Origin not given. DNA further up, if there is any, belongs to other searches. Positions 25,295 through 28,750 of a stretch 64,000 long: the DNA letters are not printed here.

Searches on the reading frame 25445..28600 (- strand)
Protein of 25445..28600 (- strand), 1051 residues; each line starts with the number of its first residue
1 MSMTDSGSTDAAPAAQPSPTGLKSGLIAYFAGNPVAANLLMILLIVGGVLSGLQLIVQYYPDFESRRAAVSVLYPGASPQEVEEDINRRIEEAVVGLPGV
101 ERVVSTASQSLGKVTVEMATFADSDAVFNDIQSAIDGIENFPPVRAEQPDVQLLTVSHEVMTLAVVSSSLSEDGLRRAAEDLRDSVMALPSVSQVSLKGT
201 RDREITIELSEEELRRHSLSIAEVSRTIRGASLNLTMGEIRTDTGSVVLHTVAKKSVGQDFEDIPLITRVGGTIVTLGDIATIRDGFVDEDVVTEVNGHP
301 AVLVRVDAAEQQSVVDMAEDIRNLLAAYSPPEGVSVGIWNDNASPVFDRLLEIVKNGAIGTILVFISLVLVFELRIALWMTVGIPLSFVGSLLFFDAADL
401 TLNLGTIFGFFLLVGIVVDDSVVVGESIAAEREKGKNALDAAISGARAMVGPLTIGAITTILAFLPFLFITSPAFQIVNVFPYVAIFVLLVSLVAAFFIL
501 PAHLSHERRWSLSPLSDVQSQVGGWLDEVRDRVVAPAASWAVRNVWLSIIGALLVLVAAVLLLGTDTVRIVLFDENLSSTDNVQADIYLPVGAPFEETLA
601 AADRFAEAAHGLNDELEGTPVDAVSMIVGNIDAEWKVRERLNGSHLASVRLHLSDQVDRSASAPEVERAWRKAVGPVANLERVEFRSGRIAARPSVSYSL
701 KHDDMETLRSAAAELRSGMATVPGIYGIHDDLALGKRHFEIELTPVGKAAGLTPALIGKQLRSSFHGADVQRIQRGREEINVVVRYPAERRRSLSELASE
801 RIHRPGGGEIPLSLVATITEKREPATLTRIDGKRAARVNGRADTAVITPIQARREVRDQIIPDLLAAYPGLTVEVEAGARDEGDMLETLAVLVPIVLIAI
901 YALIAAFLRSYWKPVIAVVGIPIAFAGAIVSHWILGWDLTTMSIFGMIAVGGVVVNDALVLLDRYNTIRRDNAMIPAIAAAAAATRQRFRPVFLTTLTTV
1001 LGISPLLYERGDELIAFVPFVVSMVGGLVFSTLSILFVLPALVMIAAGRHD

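Call 8: search_protein_families(library=pfam, proteins=[window:25445-28600:-], max_evalue=0.001)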
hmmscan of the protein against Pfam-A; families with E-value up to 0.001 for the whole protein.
window:25445-28600:- (1051 aa): 2 families
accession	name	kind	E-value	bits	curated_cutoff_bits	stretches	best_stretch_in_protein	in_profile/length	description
PF00873.25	ACR_tran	-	6.4e-128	428.5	28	1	27-1045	2-1019/1021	AcrB/AcrD/AcrF family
PF02355.23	SecD_SecF_C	-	0.00014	21.8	20.5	0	889-1044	35-184/189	Protein export membrane protein SecD/SecF, C-terminal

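Call 72: search_protein_families(library=ncbifam, proteins=[window:25445-28600:-], max_evalue=0.00001)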
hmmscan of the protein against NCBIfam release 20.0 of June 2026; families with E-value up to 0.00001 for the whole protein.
window:25445-28600:- (1051 aa): 15 families
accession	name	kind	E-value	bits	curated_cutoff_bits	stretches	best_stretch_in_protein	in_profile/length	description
NF033617.1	RND_permease_2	subfamily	8.7e-114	381.5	1250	1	29-1042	3-1003/1009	multidrug efflux RND transporter permease subunit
NF000282.2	RND_permease_1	subfamily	2.8e-70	237.4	1250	1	29-1042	3-1023/1029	multidrug efflux RND transporter permease subunit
TIGR00915.1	2A0602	subfamily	2.2e-66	224.5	940.35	2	28-533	3-523/1050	efflux RND transporter permease subunit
NF007798.0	PRK10503.1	equivalog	4.1e-58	196.8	1584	1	25-1044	11-1020/1040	MdtB/MuxB family multidrug efflux RND transporter permease subunit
NF007133.0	PRK09579.1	equivalog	1.1e-57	195.4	1763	2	30-594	7-565/1017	multidrug efflux RND transporter permease subunit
NF007905.0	PRK10614.1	equivalog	1.1e-52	178.9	1774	2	27-501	4-483/1025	multidrug efflux RND transporter permease subunit MdtC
TIGR00914.1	2A0601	subfamily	6e-51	173.3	701.45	3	695-1049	683-1038/1051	CusA/CzcA family heavy metal efflux RND transporter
NF007842.1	PRK10555.1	equivalog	1.1e-48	165.8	1854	2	28-605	3-593/1036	multidrug efflux RND transporter permease AcrD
NF007131.0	PRK09577.1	equivalog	1e-44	152.6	1768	2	29-603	4-589/1045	multidrug efflux RND transporter permease subunit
NF000037.1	RND_perm_OqxB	exception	6.9e-37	126.7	2200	2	29-501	6-492/1050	multidrug efflux RND transporter permease subunit OqxB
NF011706.2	PRK15127.1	equivalog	4.7e-34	117.5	2150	1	29-506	4-495/1049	multidrug efflux RND transporter permease subunit AcrB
TIGR00966.2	transloc_SecF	equivalog_domain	9.6e-09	35.1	160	1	888-1044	127-277/279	protein translocase subunit SecF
NF009583.0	PRK13024.1-3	subfamily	1.4e-08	33.3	721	0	356-558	284-484/755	protein translocase subunit SecDF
TIGR00916.1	2A0604s01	subfamily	2.4e-08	33.9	148.6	0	356-476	93-213/231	SecD/SecF family protein translocase subunit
TIGR00921.1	2A067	subfamily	3.8e-08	31.9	351.9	1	308-510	146-349/733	hydrophobe/amphiphile efflux-3 (HAE3) family transporter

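Call 88: find_encoding_contigs(protein=window:25445-28600:-, flank=2000, max_places=3)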
Protein window:25445-28600:- (1051 aa): no gene with exactly this product is on record in the collection.
